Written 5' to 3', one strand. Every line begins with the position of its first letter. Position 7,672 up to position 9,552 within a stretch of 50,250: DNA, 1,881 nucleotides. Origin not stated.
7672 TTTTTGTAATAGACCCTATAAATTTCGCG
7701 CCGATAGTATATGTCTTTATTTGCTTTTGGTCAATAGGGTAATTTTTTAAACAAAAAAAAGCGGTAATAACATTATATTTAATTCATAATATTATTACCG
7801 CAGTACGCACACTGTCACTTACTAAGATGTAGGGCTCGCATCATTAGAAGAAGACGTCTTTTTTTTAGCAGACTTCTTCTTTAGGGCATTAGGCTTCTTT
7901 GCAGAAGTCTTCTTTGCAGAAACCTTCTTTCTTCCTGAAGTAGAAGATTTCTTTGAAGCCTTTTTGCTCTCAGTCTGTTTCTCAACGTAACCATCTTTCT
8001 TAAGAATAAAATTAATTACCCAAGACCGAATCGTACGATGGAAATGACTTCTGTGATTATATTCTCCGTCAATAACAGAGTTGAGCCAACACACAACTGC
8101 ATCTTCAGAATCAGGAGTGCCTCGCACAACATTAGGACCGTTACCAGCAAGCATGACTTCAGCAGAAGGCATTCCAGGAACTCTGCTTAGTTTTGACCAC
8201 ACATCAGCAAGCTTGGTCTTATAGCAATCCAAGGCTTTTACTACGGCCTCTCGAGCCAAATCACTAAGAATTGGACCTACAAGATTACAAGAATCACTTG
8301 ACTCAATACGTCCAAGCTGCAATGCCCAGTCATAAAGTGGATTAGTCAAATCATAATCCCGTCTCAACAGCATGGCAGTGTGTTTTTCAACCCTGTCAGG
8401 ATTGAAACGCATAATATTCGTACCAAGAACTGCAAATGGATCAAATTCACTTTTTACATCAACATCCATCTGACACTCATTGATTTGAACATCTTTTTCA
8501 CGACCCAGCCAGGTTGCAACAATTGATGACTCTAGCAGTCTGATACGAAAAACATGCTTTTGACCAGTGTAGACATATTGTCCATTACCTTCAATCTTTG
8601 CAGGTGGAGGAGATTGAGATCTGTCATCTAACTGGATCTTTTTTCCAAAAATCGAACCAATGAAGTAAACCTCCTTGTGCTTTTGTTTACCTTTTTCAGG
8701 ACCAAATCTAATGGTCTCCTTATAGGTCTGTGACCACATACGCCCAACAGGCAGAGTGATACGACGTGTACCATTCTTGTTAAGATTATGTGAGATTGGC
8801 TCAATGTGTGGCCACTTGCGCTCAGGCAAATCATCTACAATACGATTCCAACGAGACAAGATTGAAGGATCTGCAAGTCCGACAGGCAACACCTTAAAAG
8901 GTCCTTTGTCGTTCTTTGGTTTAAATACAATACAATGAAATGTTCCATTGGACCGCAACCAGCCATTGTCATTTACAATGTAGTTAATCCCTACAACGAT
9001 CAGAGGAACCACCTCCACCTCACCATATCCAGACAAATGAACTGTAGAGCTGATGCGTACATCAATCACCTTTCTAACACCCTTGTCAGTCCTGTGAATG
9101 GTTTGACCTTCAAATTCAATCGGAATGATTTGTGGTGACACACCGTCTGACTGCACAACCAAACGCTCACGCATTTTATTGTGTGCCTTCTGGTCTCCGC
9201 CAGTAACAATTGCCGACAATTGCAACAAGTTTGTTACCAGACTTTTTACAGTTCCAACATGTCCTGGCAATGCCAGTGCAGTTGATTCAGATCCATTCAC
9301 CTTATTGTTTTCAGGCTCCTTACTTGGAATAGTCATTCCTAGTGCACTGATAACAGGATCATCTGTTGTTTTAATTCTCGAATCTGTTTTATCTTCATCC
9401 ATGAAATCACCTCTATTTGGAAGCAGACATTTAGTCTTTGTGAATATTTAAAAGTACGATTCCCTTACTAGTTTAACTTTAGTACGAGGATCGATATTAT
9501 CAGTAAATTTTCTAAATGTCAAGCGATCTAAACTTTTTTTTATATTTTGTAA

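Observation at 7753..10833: Self-contained divergent pair of orphan genes (basic-tailed 526-aa protein and highly acidic protein) between the atp operon and tatD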

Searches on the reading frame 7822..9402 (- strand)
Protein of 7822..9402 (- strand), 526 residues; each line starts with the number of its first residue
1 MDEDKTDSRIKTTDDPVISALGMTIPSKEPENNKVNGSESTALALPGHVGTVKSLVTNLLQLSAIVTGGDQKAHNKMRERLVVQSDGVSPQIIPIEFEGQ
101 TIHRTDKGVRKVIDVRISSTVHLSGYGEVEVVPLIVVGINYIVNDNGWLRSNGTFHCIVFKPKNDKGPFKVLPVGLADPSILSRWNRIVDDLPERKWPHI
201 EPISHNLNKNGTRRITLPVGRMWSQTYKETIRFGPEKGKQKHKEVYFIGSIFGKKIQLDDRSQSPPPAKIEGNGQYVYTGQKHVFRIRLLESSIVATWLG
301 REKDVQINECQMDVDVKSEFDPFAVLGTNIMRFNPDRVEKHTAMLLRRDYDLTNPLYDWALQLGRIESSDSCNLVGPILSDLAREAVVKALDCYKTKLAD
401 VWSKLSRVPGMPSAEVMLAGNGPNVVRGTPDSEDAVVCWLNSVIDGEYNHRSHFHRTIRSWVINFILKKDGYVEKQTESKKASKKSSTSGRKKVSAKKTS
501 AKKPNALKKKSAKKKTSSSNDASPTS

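Call 3: search_protein_families(library=pfam, proteins=[window:7822-9402:-], max_evalue=1)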
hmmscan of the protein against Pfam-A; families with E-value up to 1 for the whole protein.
window:7822-9402:- (526 aa): 1 family
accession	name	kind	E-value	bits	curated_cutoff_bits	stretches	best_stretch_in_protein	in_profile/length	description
PF11493.13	TSP9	-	0.001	20.1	25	1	459-511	16-68/81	Thylakoid soluble phosphoprotein TSP9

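Call 6: search_protein_families(library=phrogs, proteins=[window:7822-9402:-], max_evalue=1)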
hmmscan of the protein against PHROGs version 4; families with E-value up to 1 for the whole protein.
window:7822-9402:- (526 aa): 0 families

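Call 7: search_protein_families(library=ncbifam, proteins=[window:7822-9402:-], max_evalue=1)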
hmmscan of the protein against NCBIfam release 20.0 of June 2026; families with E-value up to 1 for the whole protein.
window:7822-9402:- (526 aa): 1 family
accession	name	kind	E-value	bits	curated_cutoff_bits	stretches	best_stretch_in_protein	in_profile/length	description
NF011492.0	PRK14900.1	equivalog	0.062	11.1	1783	1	474-516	978-1016/1044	valine--tRNA ligase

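Call 8: search_protein_families(library=padloc, proteins=[window:7822-9402:-], max_evalue=1)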
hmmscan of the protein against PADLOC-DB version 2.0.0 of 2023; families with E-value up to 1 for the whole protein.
window:7822-9402:- (526 aa): 0 families
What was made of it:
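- On Type II toxin-antitoxin: No toxin domain (calls 3, 8).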

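Call 9: search_solved_structures(query=window:7822-9402:-, max_evalue=10)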
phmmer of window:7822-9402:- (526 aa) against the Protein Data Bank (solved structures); distinct sequences matched with E-value up to 10: 1.
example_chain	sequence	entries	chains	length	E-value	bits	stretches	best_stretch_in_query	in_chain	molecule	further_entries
9cj7_c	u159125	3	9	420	2.5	10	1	437-511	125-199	Glycoprotein G2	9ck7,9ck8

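Call 11: find_homologous_proteins(query=window:7978-9402:-, max_evalue=0.001)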
Query window:7978-9402:- (475 aa): 3 proteins with E <= 0.001 among 6948 candidates.
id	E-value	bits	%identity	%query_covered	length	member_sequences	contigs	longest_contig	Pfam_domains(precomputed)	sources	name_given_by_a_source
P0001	0.0e+0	1095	100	100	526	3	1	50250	-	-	-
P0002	2.6e-239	813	76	99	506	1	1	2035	-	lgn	-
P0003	4.1e-61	225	35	96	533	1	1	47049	-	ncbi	-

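Call 13: find_encoding_contigs(protein=P0003, flank=10000)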
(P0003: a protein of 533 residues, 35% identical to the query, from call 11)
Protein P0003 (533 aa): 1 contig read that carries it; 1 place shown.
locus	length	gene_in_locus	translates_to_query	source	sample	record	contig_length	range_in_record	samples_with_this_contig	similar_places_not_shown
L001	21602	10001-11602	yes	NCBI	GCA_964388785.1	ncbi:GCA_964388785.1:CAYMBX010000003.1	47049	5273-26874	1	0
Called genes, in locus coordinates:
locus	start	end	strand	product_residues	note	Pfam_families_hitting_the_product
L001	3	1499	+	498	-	PF02789:Peptidase_M17_N, PF00883:Peptidase_M17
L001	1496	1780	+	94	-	-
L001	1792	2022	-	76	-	PF00462:Glutaredoxin, PF13192:Thioredoxin_3 (weak), PF13417:GST_N_3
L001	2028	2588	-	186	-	PF00578:AhpC-TSA, PF08534:Redoxin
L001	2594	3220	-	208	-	PF00081:Sod_Fe_N, PF02777:Sod_Fe_C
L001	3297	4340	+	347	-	PF11376:DUF3179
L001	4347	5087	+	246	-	PF01145:Band_7, PF13421:Band_7_1 (weak)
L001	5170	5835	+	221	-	PF00590:TP_methylase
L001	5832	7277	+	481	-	PF01921:tRNA-synt_1f (faint), PF09334:tRNA-synt_1g, PF00133:tRNA-synt_1, PF01406:tRNA-synt_1e, PF19303:Anticodon_3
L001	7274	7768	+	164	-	PF02674:Colicin_V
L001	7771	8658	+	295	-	PF01026:TatD_DNase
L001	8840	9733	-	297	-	-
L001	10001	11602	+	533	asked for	-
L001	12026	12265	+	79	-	PF09527:ATPase_gene1 (weak)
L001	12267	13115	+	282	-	PF00119:ATP-synt_A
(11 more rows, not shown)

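Call 14: find_encoding_contigs(protein=P0002, flank=10000)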
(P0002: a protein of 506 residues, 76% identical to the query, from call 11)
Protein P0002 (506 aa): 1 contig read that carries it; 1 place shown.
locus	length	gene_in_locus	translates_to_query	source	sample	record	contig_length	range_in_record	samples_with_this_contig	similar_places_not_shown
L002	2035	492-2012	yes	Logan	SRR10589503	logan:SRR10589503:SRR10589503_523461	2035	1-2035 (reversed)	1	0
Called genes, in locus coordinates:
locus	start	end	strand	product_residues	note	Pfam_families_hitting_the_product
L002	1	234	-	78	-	?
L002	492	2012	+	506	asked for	-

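Call 25: find_related_loci(query=A1, collection=genome_contigs, flank=6000)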
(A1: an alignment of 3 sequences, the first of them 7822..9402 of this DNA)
Query A1 (526 aa) in genome_contigs; peptide patterns used: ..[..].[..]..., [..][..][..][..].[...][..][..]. (x = any residue, [..] = any of these).
76 stretches matched a pattern; 1 encode a relative of the query (tblastn E <= 1e-3); 1 distinct loci.
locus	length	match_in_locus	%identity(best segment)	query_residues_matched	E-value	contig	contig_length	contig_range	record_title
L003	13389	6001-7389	34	17-489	1e-69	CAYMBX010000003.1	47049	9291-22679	MAG TPA_asm: uncultured Gammaproteobacteria bacterium isolate SRP093185_co1_85 genome assembly, contig: NODE_314_length_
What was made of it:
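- Tried and rejected: The only named relative is labelled 'uncultured Gammaproteobacteria' (call 25).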

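Call 30: find_related_loci(query=A1, collection=metagenome_contigs, flank=6000)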
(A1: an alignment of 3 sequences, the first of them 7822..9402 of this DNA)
Query A1 (526 aa) in metagenome_contigs; peptide patterns used: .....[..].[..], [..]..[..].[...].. (x = any residue, [..] = any of these).
123 stretches matched a pattern, but none encodes a relative of the query by tblastn (E <= 1e-3).
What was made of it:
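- Tried and rejected: Metagenome pattern scan with the A alignment; the patterns were too specific (call 30).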

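Call 31: find_related_loci(query=A1, collection=viral_contigs, flank=6000)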
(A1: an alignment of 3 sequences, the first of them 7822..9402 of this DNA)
Query A1 (526 aa) in viral_contigs; peptide patterns used: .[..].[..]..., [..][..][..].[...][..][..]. (x = any residue, [..] = any of these).
132 stretches matched a pattern, but none encodes a relative of the query by tblastn (E <= 1e-3).

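Call 37: predict_structure(alignment_id=A1)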
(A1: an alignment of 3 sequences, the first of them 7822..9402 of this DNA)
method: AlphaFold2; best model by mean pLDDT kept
length: 526 residues; sequences in the alignment: 3
mean_pLDDT: 37.9   pTM: 0.24
mean pLDDT of the five models: 37.9, 37.8, 35.5, 34.3, 33.8
residues with pLDDT >= 90: 0; 70-90: 2; 50-70: 105; < 50: 419
segments of 3 or more residues with pLDDT < 50: 1-166, 168-182, 194-198, 203-342, 344-346, 348-353, 415-433, 449-453, 471-526
pLDDT, mean of each block of 10 residues (from residue 1): 29 29 27 23 24 35 33 36 27 23 29 24 29 31 28 38 47 41 52 46 40 25 32 38 42 38 37 32 34 33 24 26 34 42 46 52 64 64 60 53 54 50 34 53 54 50 58 38 29 27 30 31 34
secondary structure, 60 per line:
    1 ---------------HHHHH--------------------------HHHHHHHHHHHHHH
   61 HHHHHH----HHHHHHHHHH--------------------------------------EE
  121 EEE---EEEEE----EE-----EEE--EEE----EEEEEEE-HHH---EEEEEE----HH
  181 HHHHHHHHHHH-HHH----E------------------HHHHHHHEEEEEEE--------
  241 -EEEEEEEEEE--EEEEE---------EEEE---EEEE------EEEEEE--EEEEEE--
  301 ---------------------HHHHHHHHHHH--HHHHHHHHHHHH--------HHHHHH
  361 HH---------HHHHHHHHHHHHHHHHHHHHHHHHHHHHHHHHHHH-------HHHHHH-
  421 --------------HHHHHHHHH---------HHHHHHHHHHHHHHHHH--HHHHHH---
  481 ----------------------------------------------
elements in order: H16-20 H47-66 H71-80 E119-123 E127-131 E143-145 E148-150 E155-161 E169-174 H179-191 H219-225 E226-232 E242-251 E254-258 E268-271 E275-278 E285-290 E293-298 H322-332 H335-346 H355-362 H372-406 H414-419 H435-443 H453-469 H472-477
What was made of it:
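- Tried and rejected: AF2 of A with a 3-sequence alignment was useless (pLDDT 38, call 37), so I discarded it.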

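Call 45: search_protein_representatives(alignment_id=A1)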
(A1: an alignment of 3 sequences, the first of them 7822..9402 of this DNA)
Query: 3 sequences, 520 profile positions. Proteins with E-value up to 0.001 (for the whole library): 64; up to 1e-10: 56; up to 1e-30: 33. The best 64 are listed.
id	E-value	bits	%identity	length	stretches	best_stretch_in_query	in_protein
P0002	1.3e-298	1007.3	-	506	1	1-506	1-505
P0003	4.6e-236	801.0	-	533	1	10-517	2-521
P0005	7.4e-107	374.6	-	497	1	35-515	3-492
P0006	1.3e-94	334.2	-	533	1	11-514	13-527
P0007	1.4e-91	324.3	-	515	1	11-506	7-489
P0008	1.2e-88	314.6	-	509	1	14-478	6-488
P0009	6.7e-88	312.1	-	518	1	12-519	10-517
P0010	5.0e-79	282.8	-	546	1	12-491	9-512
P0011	2.7e-76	273.8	-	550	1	9-501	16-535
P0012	3.6e-74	266.8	-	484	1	35-461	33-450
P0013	5.7e-74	266.1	-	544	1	14-486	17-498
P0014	7.7e-70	252.5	-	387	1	124-479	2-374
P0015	8.3e-66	239.2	-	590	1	15-461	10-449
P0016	1.5e-64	235.0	-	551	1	14-505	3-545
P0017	1.3e-62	228.7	-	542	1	6-500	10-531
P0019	1.5e-60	221.8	-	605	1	13-464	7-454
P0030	5.9e-36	140.7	-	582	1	68-484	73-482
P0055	7.9e-13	64.4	-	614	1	66-459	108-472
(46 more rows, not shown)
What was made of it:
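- Checked: Both genes have homologues in related genomes (calls 11, 13, 45).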

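Call 48: find_homologous_proteins(query=A4, max_evalue=0.001)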
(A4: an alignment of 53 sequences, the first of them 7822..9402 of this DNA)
Query A4 (53 sequences) (526 aa, profile of the alignment): 3 proteins with E <= 0.001 among 8000 candidates.
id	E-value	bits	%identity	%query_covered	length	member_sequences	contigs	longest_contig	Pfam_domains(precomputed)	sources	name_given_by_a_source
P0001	5.8e-160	552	100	100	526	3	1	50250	-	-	-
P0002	9.6e-160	551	75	91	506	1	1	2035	-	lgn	-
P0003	1.5e-150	521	34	90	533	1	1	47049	-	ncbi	-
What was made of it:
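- Tried and rejected: The 8000-candidate cap was the reason (call 48).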

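Call 49: search_solved_structures(query=A4, max_evalue=10)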
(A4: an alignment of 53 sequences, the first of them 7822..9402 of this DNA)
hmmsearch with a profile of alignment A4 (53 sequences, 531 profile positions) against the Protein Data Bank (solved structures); distinct sequences matched with E-value up to 10: 1.
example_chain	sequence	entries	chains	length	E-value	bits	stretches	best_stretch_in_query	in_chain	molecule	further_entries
1xvi_A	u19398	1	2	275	2.1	10.2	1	362-426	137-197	Putative mannosyl-3-phosphoglycerate phosphatase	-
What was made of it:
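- On OB-fold nucleic-acid-binding proteins: PDB profile search empty (call 49).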

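Call 50: search_protein_families(library=pfam, alignment_id=A4, max_evalue=0.01)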
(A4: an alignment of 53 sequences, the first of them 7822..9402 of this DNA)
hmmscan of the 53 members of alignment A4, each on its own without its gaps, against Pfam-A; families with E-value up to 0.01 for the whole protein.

A. member 1, window:7822-9402:- (526 aa): 1 family
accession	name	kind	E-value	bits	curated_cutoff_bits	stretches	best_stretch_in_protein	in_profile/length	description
PF11493.13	TSP9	-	0.001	20.1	25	1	459-511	16-68/81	Thylakoid soluble phosphoprotein TSP9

B. families by the number of members that match (of 53 scanned): 4 families
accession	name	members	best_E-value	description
PF11493.13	TSP9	1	0.001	Thylakoid soluble phosphoprotein TSP9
PF11727.13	ISG65-75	1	0.0039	Invariant surface glycoprotein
PF07497.18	Rho_RNA_bind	1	0.0055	Rho termination factor, RNA-binding domain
PF15894.10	SgrT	1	0.0073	Inhibitor of glucose uptake transporter SgrT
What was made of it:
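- Closest known: OB-fold nucleic-acid-binding proteins. Different: No S1, CSD or SSB Pfam hit in any of 53 members (call 50).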

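Call 58: predict_structure(alignment_id=A4)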
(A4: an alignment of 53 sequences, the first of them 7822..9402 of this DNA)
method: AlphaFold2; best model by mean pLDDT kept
length: 526 residues; sequences in the alignment: 53
mean_pLDDT: 85.3   pTM: 0.67
mean pLDDT of the five models: 85.3, 84.2, 83.6, 83.0, 82.4
residues with pLDDT >= 90: 354; 70-90: 80; 50-70: 32; < 50: 60
segments of 3 or more residues with pLDDT < 50: 1-13, 32-42, 312-317, 493-496, 498-500, 505-520
pLDDT, mean of each block of 10 residues (from residue 1): 41 67 74 47 70 95 92 94 94 96 92 94 97 95 84 96 97 97 96 95 89 87 94 93 95 95 93 87 94 95 84 56 95 97 97 97 89 93 94 93 93 96 90 94 93 96 96 79 56 46 47 43 43
secondary structure, 60 per line:
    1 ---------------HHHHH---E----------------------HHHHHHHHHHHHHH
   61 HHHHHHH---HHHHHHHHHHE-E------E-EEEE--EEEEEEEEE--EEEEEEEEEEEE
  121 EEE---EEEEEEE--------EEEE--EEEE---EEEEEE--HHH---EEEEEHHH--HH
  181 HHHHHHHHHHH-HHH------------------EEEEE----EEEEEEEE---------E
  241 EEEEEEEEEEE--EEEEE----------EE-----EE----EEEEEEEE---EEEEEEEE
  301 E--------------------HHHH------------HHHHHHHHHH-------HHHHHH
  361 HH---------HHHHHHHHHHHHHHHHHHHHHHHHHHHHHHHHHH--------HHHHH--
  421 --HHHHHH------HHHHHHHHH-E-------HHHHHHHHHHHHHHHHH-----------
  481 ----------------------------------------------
elements in order: H16-20 H47-67 H71-80 E92-95 E98-106 E109-123 E127-133 E142-145 E148-151 E155-160 E169-173 H179-191 E214-218 E223-230 E240-251 E254-258 E282-289 E293-301 H322-325 H338-347 H355-362 H372-405 H414-418 H423-428 H435-443 H453-469
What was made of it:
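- On VirE2/VirE1-type T4SS substrate plus chaperone: Disordered tail in the model (call 58).
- pLDDT 85.3, pTM 0.67 (call 58).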

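Call 61: fold_search(model_id=the predicted structure, library=pdb)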
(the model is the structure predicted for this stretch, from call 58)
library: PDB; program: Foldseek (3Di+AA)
matches with E <= 10: 455; with E <= 0.001: 0
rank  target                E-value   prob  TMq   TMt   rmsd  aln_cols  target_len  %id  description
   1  8e29_A                1.1e-01  0.21  0.12  0.10  13.3       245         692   12  Human Dis3L2 in complex with hairpin C-U12 (released 2023-03-01)
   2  8sok_B                2.7e-01  0.09  0.11  0.14  24.0       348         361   10  Cryo-EM structure of human CST bound to POT1(ESDL)/TPP1 in the presence of telomeric ssDNA (released 2023-06-07)
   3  8uzt_B                3.8e-01  0.11  0.06  0.21  13.2       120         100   17  Mitochondrial single-stranded binding protein bound to DNA (released 2024-08-21)
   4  5t7v_S3               4.2e-01  0.28  0.08  0.23   7.6        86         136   14  Methicillin Resistant, Linezolid resistant Staphylococcus aureus 70S ribosome (delta S145 uL3) (released 2017-05-31)
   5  6v39_l                4.5e-01  0.21  0.11  0.33   7.3       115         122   10  Cryo-EM structure of the Acinetobacter baumannii Ribosome: 70S with P-site tRNA (released 2020-02-05)
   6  2id0_A                4.7e-01  0.11  0.10  0.09  17.6       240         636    8  Escherichia coli RNase II (released 2006-10-03)
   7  6jlz_L                5.3e-01  0.21  0.11  0.25   7.9       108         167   11  P-eIF2a - eIF2B complex (released 2019-05-01)
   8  2a1a_A                5.3e-01  0.18  0.10  0.25  11.0       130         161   13  PKR kinase domain-eIF2alpha Complex (released 2005-09-27)
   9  6jly_M                5.3e-01  0.18  0.11  0.25   8.6       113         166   10  eIF2a - eIF2B complex (released 2019-05-01)
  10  5odp_A                5.6e-01  0.15  0.07  0.26  12.6       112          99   12  Salinibacter ruber Single-Strand Binding protein D17K D71K mutant (released 2018-08-01)
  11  6o9z_L                5.9e-01  0.18  0.11  0.26   9.9       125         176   11  Electron cryo-microscopy of the eukaryotic translation initiation factor 2B bound to eukaryotic translation initiation (released 2019-05-15)
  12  9fia_Bl               5.9e-01  0.09  0.10  0.20  25.9       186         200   12  SSU(body) structure derived from the SSU sample of the mitoribosome from T. gondii. (released 2024-12-11)
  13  6lk8_E                5.9e-01  0.02  0.07  0.05  21.8       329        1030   11  Structure of Xenopus laevis Cytoplasmic Ring subunit. (released 2021-07-21)
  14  8tmd_A                5.9e-01  0.02  0.07  0.09  24.6       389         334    7  Cryo-EM structure of CorA in complex with conformation-specific synthetic antibody C18 and 100 uM MgCl2, State MG0.1-1 (released 2025-02-12)
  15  7pu7_A                6.2e-01  0.15  0.10  0.06  11.8       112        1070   11  DNA polymerase from M. tuberculosis (released 2022-02-23)
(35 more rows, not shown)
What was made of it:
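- On OB-fold nucleic-acid-binding proteins: Best Foldseek PDB hit E 0.11, probability 0.21; OB proteins supply most of the highest-ranked weak hits (call 61).
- On VirE2/VirE1-type T4SS substrate plus chaperone: calls 3, 49, 50, 61
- Closest known: OB-fold nucleic-acid-binding proteins. Same: A has small beta barrels followed by helices (calls 58, 61).
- Weak Foldseek hits are mostly OB/S1-type proteins: Dis3L2, RNase II, SSB, uS12, eIF2alpha (call 61). Weak OB/S1-type Foldseek hits (call 61).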

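Call 62: fold_search(model_id=the predicted structure, library=viral)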
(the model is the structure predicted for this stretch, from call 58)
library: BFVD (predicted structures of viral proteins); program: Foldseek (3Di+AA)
matches with E <= 10: 354; with E <= 0.001: 0
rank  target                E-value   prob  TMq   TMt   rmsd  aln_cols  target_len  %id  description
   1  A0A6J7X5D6            5.4e-02  0.08  0.07  0.08  26.9       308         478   17  Uncharacterized protein [uncultured Caudovirales phage]
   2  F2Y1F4                6.3e-02  0.06  0.08  0.08  28.7       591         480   10  (no name in the UniProt tables at hand)
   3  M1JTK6                8.3e-02  0.07  0.08  0.13  23.0       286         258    9  Uncharacterized protein [Spodoptera littoralis nuclear polyhedrosis virus]
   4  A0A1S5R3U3            8.8e-02  0.05  0.07  0.10  23.8       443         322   13  Tail tube protein [Pseudomonas phage pf16]
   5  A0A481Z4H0            9.3e-02  0.07  0.09  0.11  21.4       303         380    9  Uncharacterized protein [Pithovirus LCPAC103]
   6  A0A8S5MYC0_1          1.2e-01  0.18  0.10  0.05  25.9       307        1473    9  Nuclease [Myoviridae sp. ctRRy11]
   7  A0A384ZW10            1.2e-01  0.06  0.07  0.10  27.5       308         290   11  Uncharacterized protein [Dickeya phage vB_DsoM_JA13]
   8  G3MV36                1.4e-01  0.05  0.10  0.12  28.5       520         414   10  Portal protein [Escherichia phage Bp7]
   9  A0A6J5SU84            1.5e-01  0.13  0.08  0.19  17.1       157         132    7  Uncharacterized protein [uncultured Caudovirales phage]
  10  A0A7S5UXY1            2.0e-01  0.09  0.09  0.16  29.9       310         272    9  (no name in the UniProt tables at hand)
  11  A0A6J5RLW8            2.1e-01  0.18  0.12  0.14  26.8       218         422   11  Intein C-terminal splicing region [uncultured Caudovirales phage]
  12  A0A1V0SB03            2.3e-01  0.15  0.07  0.08  23.3       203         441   16  Uncharacterized protein [Catovirus CTV1]
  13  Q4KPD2                2.5e-01  0.12  0.09  0.06  25.9       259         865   10  ORF 55 [Haloarcula hispanica SH1 virus]
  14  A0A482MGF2            2.5e-01  0.07  0.09  0.12  21.5       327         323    9  Uncharacterized protein [Serratia phage Serbin]
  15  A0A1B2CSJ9            2.8e-01  0.13  0.13  0.17  15.6       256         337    8  PlxyGVORF95 protein [Plutella xylostella granulovirus]
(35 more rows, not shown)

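Call 63: find_encoding_contigs(protein=P0005, flank=8000, max_places=3)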
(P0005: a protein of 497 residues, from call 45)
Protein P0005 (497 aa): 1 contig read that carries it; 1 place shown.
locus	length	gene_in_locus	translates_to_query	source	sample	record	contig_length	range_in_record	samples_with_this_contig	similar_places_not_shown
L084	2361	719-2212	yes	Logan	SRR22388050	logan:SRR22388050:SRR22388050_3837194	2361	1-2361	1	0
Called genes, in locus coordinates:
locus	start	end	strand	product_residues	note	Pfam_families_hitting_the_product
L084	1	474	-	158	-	?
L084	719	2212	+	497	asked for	-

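Call 64: find_encoding_contigs(protein=P0030, flank=8000, max_places=3)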
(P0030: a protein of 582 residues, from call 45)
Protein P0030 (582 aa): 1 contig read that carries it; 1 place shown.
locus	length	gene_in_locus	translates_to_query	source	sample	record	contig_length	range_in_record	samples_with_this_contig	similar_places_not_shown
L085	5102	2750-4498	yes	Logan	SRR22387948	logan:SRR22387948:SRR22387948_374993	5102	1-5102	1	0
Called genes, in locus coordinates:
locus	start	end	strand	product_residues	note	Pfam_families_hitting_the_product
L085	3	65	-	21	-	?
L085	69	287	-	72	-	PF00137:ATP-synt_C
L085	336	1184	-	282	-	PF00119:ATP-synt_A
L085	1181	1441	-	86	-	PF09527:ATPase_gene1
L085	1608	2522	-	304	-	-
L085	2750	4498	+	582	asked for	-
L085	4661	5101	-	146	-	?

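Call 65: find_encoding_contigs(protein=P0055, flank=8000, max_places=3)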
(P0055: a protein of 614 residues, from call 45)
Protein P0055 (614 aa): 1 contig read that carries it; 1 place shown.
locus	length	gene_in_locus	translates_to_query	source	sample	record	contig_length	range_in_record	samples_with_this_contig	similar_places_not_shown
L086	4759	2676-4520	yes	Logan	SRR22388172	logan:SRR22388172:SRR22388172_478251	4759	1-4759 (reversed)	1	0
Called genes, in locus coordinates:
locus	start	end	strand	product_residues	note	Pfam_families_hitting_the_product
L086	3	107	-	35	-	?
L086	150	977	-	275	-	PF00119:ATP-synt_A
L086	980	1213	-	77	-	PF09527:ATPase_gene1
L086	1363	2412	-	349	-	-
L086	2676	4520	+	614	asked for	-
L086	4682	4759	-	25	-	?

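Call 79: search_dna_similar(query=window:7822-9402:-, collection=phages, mode=protein, max_evalue=0.01)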
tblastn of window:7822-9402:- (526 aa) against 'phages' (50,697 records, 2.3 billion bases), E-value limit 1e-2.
No match.

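Call 80: search_dna_similar(query=window:7822-9402:-, collection=plasmids, mode=protein, max_evalue=0.01)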
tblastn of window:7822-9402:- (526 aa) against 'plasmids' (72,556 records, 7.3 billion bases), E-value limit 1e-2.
No match.
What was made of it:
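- No match in 50,697 phage or 72,556 plasmid records, or in IMG/VR (calls 31, 79, 80).
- Tried and rejected: tblastn of A against phages and plasmids, and the IMG/VR scan (calls 31, 79, 80).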

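Call 85: find_encoding_contigs(protein=P0007, flank=5000, max_places=2)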
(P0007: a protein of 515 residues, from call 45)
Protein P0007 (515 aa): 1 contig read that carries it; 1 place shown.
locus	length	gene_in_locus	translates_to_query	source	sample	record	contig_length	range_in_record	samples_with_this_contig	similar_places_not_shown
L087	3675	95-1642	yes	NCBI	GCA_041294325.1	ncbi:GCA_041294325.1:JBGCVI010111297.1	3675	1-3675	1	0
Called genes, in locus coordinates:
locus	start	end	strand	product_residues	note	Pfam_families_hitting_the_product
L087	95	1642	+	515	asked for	-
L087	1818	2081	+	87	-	PF09527:ATPase_gene1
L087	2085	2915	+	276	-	PF00119:ATP-synt_A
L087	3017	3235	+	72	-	PF00137:ATP-synt_C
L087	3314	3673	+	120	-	?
